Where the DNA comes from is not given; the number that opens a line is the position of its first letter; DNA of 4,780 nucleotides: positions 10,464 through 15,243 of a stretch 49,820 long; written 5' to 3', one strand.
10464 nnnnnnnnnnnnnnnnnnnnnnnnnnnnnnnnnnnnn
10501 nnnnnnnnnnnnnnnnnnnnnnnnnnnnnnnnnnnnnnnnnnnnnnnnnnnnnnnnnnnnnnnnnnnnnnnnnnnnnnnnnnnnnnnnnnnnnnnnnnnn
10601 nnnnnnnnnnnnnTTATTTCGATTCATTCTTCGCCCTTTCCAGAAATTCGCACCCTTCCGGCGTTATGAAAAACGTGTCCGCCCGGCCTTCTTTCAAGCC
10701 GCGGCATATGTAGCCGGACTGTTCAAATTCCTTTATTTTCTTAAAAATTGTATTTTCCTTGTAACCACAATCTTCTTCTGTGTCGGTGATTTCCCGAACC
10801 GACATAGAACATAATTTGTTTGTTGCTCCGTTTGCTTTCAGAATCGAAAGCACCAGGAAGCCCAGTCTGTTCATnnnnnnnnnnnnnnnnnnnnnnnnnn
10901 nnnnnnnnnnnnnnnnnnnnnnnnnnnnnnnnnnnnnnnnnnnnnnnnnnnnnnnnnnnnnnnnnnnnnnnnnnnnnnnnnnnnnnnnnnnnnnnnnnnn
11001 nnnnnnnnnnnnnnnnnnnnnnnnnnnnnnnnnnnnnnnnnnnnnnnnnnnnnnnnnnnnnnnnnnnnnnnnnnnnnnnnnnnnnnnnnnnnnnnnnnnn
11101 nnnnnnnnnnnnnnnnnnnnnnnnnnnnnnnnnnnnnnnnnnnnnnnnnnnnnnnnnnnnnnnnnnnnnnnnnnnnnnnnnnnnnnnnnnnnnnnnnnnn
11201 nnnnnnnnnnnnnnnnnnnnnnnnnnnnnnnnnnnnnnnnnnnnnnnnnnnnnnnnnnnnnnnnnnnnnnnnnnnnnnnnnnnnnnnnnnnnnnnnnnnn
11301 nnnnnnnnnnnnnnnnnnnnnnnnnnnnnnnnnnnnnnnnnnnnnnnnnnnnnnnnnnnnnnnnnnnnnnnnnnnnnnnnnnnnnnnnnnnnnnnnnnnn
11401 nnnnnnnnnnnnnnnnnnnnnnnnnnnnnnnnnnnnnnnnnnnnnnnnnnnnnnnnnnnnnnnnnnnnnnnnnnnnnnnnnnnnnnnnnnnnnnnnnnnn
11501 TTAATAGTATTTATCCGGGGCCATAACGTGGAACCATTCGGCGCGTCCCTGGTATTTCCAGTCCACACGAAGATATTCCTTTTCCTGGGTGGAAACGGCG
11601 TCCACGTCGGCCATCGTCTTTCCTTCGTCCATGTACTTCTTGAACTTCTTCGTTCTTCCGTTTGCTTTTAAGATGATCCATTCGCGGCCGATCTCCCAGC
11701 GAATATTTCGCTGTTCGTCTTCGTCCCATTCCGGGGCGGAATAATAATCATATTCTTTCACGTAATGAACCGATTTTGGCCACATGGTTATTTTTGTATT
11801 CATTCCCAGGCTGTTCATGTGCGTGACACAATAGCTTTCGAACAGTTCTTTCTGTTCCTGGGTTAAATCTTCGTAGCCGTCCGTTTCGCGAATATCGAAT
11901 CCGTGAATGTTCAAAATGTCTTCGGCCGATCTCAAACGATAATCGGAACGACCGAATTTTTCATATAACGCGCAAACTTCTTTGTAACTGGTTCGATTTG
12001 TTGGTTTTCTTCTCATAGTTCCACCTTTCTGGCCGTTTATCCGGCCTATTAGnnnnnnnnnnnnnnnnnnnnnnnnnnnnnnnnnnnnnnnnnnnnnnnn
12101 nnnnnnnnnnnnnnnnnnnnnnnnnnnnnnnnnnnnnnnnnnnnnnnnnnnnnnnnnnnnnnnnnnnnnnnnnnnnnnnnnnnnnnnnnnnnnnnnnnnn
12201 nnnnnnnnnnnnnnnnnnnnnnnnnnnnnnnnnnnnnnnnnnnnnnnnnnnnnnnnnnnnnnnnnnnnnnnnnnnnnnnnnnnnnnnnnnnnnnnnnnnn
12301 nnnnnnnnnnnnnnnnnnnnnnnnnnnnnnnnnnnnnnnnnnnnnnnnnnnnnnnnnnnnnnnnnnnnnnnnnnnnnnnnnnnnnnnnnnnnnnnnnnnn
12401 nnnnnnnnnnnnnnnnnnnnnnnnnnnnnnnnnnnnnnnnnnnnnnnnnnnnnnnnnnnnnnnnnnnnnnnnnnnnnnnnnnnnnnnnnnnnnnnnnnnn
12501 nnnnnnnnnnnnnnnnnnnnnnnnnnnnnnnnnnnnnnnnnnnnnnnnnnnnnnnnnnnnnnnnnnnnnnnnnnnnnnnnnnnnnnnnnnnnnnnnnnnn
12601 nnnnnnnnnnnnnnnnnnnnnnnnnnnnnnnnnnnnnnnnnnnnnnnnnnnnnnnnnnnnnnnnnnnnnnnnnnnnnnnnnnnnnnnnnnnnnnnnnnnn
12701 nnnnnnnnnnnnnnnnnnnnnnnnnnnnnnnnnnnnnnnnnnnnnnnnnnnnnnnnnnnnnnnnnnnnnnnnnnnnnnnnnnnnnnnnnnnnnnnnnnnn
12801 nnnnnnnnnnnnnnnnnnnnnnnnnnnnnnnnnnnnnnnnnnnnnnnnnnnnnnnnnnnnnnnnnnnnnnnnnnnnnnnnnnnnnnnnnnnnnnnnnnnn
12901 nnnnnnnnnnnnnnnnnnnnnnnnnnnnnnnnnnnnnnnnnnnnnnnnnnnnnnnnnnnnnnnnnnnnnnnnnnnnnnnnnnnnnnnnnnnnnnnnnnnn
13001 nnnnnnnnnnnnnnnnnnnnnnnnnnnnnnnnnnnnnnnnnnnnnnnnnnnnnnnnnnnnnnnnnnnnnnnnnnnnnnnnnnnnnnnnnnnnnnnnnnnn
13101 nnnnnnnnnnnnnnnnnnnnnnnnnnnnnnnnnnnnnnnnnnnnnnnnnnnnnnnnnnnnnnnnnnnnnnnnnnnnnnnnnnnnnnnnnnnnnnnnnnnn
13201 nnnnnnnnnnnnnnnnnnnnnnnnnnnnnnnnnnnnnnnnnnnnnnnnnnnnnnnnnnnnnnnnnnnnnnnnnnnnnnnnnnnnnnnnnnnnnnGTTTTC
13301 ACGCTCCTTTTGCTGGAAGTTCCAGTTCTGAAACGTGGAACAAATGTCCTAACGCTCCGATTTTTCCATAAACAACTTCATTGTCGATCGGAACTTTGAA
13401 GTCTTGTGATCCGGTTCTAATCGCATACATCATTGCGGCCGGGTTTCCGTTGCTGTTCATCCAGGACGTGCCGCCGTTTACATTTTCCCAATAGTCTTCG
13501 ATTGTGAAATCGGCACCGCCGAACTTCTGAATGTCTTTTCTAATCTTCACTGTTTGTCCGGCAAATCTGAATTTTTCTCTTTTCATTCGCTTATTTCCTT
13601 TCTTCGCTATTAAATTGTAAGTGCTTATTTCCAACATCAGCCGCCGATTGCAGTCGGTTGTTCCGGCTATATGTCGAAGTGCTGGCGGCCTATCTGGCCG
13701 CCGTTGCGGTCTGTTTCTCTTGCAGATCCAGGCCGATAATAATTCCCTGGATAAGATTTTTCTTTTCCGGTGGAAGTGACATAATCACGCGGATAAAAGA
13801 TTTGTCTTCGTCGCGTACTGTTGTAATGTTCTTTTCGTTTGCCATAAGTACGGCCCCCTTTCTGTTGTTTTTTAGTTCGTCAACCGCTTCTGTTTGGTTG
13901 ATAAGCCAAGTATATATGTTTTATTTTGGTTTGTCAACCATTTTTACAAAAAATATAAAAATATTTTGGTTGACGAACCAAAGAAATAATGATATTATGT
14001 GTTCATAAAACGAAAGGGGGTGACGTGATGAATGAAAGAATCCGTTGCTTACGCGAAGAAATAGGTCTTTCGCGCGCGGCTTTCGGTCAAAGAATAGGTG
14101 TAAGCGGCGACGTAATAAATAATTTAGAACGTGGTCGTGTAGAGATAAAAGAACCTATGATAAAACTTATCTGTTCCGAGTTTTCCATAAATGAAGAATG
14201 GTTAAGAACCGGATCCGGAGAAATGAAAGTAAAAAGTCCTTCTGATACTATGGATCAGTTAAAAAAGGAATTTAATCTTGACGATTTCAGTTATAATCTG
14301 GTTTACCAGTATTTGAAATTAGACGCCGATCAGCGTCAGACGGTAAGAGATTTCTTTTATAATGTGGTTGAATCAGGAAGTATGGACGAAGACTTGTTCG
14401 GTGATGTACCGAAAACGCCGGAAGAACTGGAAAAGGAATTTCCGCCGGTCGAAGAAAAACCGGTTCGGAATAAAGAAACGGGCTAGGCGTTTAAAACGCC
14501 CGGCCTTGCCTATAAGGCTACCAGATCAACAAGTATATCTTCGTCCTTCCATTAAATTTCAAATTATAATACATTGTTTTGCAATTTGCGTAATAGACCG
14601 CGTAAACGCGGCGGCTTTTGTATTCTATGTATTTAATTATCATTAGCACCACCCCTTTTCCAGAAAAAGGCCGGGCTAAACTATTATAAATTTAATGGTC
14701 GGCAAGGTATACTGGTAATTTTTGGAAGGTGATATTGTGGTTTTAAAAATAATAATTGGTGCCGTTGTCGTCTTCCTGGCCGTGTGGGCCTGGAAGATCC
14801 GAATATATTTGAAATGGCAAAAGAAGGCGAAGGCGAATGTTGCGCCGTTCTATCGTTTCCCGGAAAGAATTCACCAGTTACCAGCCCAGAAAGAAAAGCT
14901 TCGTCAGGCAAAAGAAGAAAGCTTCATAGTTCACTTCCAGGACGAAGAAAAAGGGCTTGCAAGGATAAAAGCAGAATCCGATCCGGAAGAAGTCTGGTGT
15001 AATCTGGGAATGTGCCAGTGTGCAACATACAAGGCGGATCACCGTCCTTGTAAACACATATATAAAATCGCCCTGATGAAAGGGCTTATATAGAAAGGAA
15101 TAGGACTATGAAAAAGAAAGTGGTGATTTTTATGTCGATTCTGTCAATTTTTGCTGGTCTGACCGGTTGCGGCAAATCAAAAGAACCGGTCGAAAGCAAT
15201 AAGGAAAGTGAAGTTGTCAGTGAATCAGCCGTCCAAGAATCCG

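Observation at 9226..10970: Tubulin-type TubZ/TubR/tubC-like partition module with an extra membrane-protein gene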

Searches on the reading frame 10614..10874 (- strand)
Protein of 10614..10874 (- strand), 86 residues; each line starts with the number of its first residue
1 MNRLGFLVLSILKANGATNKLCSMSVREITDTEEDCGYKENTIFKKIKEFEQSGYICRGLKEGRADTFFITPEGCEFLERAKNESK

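Call 3: search_protein_families(library=pfam, proteins=[window:10614-10874:-], max_evalue=1)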
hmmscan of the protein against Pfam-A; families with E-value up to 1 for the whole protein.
window:10614-10874:- (86 aa): 2 families
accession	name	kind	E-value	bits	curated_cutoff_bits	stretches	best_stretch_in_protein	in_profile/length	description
PF10711.15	DUF2513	-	0.0092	16.8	29.6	1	34-85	29-85/100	Hypothetical protein (DUF2513)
PF13730.12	HTH_36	-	0.017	15.3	25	1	34-56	33-55/55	Helix-turn-helix domain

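Call 25: search_solved_structures(query=A1, max_evalue=10, show_alignments=2)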
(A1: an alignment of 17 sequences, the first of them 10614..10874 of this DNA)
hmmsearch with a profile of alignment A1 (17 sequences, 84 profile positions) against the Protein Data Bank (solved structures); distinct sequences matched with E-value up to 10: 27.
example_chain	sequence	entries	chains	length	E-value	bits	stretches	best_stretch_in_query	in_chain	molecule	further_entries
6tey_A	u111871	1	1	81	1.2e-28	102.2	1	1-80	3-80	DNA-binding protein TubR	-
3l7w_A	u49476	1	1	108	0.00037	23.7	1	5-77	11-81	Putative uncharacterized protein SMU.1704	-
4asn_A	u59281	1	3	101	0.0024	21.2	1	7-80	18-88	TUBR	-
9qbc_A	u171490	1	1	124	0.004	20.4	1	7-81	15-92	PadR-family transcriptional regulator PadR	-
1xma_A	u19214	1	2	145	0.0042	20.4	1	7-81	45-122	Predicted transcriptional regulator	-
5dym_A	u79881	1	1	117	0.016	18.5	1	7-82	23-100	PadR-family transcriptional regulator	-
3m8e_A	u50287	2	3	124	0.032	17.5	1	28-82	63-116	Putative DNA-binding protein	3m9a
2lvs_A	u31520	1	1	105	0.039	17.3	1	24-57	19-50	Putative uncharacterized protein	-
3nrv_A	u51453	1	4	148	0.043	17.1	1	22-77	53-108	Putative transcriptional regulator (MarR/EmrR family)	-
4aso_A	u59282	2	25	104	0.044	17.1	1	28-82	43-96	TUBR FROM BACILLUS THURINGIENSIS PBTOXIS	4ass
1q1h_A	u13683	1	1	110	0.048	17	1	23-69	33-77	Transcription Factor E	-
9qbd_A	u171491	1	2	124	0.054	16.8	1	7-81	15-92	PadR-family transcriptional regulator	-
7w5z_5B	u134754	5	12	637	0.056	16.8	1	20-65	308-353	Cytochrome C oxidase subunit Vb protein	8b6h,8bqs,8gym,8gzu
3m8f_A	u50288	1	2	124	0.11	15.8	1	28-82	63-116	Putative DNA-binding protein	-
5bv5_A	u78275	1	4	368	0.33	14.3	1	2-33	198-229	Cytochrome P450 119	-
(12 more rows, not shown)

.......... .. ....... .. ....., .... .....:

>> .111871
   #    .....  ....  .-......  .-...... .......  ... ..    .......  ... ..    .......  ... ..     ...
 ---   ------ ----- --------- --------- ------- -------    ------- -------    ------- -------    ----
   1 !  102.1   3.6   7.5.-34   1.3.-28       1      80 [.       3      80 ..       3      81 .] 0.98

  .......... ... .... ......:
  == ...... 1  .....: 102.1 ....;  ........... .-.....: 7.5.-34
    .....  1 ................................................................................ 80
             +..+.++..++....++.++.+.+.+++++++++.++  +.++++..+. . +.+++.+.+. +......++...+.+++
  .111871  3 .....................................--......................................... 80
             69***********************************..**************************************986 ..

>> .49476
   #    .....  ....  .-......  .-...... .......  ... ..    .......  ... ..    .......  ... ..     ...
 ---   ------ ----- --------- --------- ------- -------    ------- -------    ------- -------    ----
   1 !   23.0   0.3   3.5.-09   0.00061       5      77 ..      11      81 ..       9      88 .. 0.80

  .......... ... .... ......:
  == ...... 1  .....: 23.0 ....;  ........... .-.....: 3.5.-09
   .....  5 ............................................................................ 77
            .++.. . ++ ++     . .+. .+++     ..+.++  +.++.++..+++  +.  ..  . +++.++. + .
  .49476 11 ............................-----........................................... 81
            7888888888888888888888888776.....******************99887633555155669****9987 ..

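Call 27: search_protein_families(library=ncbifam, proteins=[window:10614-10874:-], max_evalue=1)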
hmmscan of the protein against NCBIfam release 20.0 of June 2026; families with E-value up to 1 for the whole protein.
window:10614-10874:- (86 aa): 3 families
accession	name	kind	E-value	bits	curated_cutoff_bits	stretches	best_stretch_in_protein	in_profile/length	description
NF010762.0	PRK14165.1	equivalog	0.015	14.6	279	1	9-81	8-76/224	winged helix-turn-helix domain-containing protein/riboflavin kinase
NF003504.0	PRK05170.2-2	equivalog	0.029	14.4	150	1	19-48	69-98/104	YcgN family cysteine cluster protein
NF053777.1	Saro0803TransReg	equivalog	0.17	11.5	200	1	41-83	66-110/140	Saro_0803 family transcriptional regulator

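Call 28: search_protein_families(library=phrogs, proteins=[window:10614-10874:-], max_evalue=0.01)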
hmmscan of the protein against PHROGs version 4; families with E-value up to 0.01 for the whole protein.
window:10614-10874:- (86 aa): 3 families
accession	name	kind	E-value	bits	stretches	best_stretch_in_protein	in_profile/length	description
phrog_17403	-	transcription regulation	8.4e-07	30.3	1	3-78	5-77/81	transcriptional regulator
phrog_585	-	unknown function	0.0021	19.4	1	9-84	13-91/128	-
phrog_12257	-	unknown function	0.0029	18.7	1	4-64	2-59/72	-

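Call 32: search_solved_structures(query=A2, max_evalue=1, show_alignments=1)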
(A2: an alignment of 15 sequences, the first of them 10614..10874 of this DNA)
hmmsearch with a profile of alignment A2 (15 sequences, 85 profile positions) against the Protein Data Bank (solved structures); distinct sequences matched with E-value up to 1: 14.
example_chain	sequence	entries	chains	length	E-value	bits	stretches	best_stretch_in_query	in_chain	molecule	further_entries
6tey_A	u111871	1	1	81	5.4e-12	48.7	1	2-78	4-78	DNA-binding protein TubR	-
3l7w_A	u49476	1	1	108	0.00076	22.6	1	5-77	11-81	Putative uncharacterized protein SMU.1704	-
1xma_A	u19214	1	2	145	0.0014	21.8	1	5-80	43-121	Predicted transcriptional regulator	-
9qbc_A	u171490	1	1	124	0.024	17.8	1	8-82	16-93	PadR-family transcriptional regulator PadR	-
5dym_A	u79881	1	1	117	0.027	17.7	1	5-83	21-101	PadR-family transcriptional regulator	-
3m8e_A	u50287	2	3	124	0.21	14.8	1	30-83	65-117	Putative DNA-binding protein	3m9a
9qbd_A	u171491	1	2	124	0.23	14.7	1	8-82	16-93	PadR-family transcriptional regulator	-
4asn_A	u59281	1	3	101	0.23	14.6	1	8-80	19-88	TUBR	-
4aso_A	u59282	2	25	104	0.25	14.6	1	29-83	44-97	TUBR FROM BACILLUS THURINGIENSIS PBTOXIS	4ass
5bv5_A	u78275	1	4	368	0.52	13.5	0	2-46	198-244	Cytochrome P450 119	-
9jap_A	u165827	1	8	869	0.54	13.5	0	2-26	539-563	SIR2-like domain-containing protein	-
1q1h_A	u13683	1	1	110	0.54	13.5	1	23-69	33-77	Transcription Factor E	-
9das_A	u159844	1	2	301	0.72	13.1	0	31-60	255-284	Flagellin hook IN motif family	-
3m8f_A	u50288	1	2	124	0.74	13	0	30-83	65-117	Putative DNA-binding protein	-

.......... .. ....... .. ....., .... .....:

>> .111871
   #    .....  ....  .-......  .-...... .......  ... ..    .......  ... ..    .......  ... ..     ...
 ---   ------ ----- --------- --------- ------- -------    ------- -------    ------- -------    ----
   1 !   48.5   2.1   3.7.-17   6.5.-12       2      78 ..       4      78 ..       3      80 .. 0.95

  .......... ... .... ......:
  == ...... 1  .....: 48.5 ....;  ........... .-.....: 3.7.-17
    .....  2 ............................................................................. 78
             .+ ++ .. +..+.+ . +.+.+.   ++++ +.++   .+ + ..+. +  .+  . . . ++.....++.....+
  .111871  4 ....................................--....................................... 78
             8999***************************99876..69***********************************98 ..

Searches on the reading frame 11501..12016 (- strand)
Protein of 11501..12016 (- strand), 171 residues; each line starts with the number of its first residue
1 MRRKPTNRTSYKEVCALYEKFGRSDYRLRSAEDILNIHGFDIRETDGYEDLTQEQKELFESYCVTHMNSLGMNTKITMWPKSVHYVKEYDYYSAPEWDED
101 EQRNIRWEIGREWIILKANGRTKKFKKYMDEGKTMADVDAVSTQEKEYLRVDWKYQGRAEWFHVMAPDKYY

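Call 3: search_protein_families(library=pfam, proteins=[window:11501-12016:-], max_evalue=1)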
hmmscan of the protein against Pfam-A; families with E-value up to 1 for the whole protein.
window:11501-12016:- (171 aa): 1 family
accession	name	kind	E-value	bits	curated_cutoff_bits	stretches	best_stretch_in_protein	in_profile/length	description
PF11467.13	LEDGF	-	0.15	12.2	26.3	1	79-140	45-108/120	Lens epithelium-derived growth factor (LEDGF)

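Call 28: search_protein_families(library=phrogs, proteins=[window:11501-12016:-], max_evalue=0.01)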
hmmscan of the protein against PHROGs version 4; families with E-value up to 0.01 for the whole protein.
window:11501-12016:- (171 aa): 0 families

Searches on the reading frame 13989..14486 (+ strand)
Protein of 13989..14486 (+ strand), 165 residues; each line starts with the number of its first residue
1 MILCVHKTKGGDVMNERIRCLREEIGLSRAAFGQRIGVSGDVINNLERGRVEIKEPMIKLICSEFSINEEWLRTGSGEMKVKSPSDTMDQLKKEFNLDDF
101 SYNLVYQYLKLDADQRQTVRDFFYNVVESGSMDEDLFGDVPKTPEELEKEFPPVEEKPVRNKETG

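Call 53: search_protein_families(library=pfam, proteins=[window:13989-14486:+], max_evalue=0.01)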
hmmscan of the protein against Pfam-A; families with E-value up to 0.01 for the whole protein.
window:13989-14486:+ (165 aa): 3 families
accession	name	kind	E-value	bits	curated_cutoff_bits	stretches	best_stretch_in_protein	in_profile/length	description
PF12844.13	HTH_19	-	6.7e-08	32.8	30.2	1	15-78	1-64/64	Helix-turn-helix domain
PF01381.28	HTH_3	-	3.7e-07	30.5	23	1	21-72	4-55/55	Helix-turn-helix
PF13560.12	HTH_31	-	5.6e-07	30.2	27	1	17-62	5-51/64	Helix-turn-helix domain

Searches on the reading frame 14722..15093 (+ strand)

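Call 53: search_protein_families(library=pfam, proteins=[window:14722-15093:+], max_evalue=0.01)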
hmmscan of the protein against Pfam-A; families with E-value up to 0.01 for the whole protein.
window:14722-15093:+ (123 aa): 1 family
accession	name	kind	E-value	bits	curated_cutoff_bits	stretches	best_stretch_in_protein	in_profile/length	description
PF04434.22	SWIM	-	0.0011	18.9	19.6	1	98-120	15-37/38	SWIM zinc finger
